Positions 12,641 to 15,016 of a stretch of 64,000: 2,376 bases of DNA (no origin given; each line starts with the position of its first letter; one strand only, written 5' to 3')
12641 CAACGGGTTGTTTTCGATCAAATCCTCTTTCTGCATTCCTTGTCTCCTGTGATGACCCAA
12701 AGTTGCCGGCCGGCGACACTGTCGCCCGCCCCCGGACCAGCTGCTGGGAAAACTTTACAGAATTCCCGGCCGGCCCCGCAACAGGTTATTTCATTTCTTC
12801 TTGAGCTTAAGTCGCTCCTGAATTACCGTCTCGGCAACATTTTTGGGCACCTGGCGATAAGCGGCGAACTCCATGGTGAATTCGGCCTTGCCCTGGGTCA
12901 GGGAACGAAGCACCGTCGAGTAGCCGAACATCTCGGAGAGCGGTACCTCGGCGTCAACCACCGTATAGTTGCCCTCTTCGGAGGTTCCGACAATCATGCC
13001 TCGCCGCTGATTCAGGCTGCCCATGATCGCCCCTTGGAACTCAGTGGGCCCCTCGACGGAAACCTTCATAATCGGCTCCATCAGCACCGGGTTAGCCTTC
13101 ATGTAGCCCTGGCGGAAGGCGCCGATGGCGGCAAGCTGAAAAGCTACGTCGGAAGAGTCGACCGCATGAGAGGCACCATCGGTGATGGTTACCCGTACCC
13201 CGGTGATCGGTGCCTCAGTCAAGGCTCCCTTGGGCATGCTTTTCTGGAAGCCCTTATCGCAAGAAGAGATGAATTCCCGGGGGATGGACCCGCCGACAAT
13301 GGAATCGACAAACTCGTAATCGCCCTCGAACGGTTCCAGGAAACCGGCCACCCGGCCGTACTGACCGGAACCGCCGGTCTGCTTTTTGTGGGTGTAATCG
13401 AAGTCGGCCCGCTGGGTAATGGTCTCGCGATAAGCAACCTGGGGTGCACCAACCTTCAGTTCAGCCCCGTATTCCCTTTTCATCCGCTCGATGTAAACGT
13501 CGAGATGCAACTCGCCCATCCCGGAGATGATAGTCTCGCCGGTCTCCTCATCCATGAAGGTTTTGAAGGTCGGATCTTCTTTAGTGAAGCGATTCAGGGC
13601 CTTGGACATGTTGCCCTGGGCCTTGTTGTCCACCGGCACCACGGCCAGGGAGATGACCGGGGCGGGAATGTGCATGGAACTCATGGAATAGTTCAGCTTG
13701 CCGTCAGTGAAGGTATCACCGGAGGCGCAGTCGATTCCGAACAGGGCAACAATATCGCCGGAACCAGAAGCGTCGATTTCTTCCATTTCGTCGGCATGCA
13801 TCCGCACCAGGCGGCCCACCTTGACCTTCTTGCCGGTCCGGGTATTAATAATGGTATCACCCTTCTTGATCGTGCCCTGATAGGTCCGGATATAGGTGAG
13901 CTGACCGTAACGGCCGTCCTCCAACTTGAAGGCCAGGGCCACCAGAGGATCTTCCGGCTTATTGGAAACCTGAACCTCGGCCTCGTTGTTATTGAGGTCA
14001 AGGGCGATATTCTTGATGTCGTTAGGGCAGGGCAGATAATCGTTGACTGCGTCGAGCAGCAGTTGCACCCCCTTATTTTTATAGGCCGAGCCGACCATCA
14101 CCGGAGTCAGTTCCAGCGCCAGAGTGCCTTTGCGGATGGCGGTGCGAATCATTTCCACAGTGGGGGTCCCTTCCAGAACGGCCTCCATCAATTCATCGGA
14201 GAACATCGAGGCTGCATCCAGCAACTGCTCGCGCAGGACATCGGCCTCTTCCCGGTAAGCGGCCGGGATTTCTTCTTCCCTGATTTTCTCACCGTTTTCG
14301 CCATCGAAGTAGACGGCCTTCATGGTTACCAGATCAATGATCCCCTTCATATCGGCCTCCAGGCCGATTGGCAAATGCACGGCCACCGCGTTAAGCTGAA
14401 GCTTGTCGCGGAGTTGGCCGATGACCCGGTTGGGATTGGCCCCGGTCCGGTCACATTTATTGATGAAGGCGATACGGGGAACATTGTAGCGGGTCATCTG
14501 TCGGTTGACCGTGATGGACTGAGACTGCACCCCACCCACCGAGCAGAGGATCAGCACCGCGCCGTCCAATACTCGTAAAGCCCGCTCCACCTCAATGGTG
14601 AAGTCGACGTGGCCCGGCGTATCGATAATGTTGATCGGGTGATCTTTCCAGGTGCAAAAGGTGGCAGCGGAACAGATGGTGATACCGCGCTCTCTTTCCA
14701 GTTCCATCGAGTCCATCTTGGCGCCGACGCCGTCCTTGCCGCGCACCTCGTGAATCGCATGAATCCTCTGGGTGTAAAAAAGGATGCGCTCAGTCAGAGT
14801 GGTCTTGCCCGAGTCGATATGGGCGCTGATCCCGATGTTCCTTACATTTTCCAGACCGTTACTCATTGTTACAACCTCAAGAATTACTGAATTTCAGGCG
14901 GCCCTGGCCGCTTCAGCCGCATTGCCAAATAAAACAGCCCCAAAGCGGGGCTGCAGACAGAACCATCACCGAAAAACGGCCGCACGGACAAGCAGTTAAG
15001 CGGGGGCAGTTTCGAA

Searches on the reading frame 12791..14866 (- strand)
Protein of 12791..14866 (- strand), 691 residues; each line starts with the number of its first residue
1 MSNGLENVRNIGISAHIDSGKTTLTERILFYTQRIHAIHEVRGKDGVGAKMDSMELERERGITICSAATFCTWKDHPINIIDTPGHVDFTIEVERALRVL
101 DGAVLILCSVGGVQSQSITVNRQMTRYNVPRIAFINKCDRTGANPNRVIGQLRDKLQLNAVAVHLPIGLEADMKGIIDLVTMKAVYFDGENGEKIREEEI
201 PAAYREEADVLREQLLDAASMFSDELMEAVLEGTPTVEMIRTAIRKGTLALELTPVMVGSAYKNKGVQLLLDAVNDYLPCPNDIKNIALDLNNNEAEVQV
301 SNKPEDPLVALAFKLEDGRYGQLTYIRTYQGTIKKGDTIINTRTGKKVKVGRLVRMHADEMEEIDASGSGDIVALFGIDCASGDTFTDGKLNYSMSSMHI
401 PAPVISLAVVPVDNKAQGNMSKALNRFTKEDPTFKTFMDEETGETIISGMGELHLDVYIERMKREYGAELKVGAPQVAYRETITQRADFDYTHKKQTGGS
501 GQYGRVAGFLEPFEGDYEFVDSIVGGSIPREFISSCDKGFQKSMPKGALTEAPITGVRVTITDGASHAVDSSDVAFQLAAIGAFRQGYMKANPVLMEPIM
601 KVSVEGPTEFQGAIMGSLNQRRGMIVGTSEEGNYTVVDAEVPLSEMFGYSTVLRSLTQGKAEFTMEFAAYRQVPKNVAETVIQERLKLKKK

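Call 10: search_protein_families(library=pfam, proteins=[window:12791-14866:-])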
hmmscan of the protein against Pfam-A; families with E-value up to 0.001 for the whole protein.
window:12791-14866:- (691 aa): 7 families
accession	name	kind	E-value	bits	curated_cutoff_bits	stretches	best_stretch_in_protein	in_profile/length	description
PF00009.33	GTP_EFTU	-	2.5e-59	200.5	26.5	1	7-279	2-187/188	Elongation factor Tu GTP binding domain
PF03764.24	EFG_IV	-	8.1e-40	135.8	24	1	475-592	1-121/121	Elongation factor G, domain IV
PF14492.12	EFG_III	-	1.3e-29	102.5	27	1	400-473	1-74/75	Elongation Factor G, domain III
PF00679.30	EFG_C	-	2.5e-29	101.6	27.9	1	594-680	1-88/89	Elongation factor G C-terminus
PF03144.31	GTP_EFTU_D2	-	3.7e-16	59.7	30.3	1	321-387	1-73/73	Elongation factor Tu domain 2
PF22042.2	EF-G_D2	-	7.7e-12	45.6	27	1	313-388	7-83/84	Elongation factor G domain 2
PF16658.11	RF3_C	-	1.1e-06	29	40.1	1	409-488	15-94/132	Class II release factor RF3, C-terminal domain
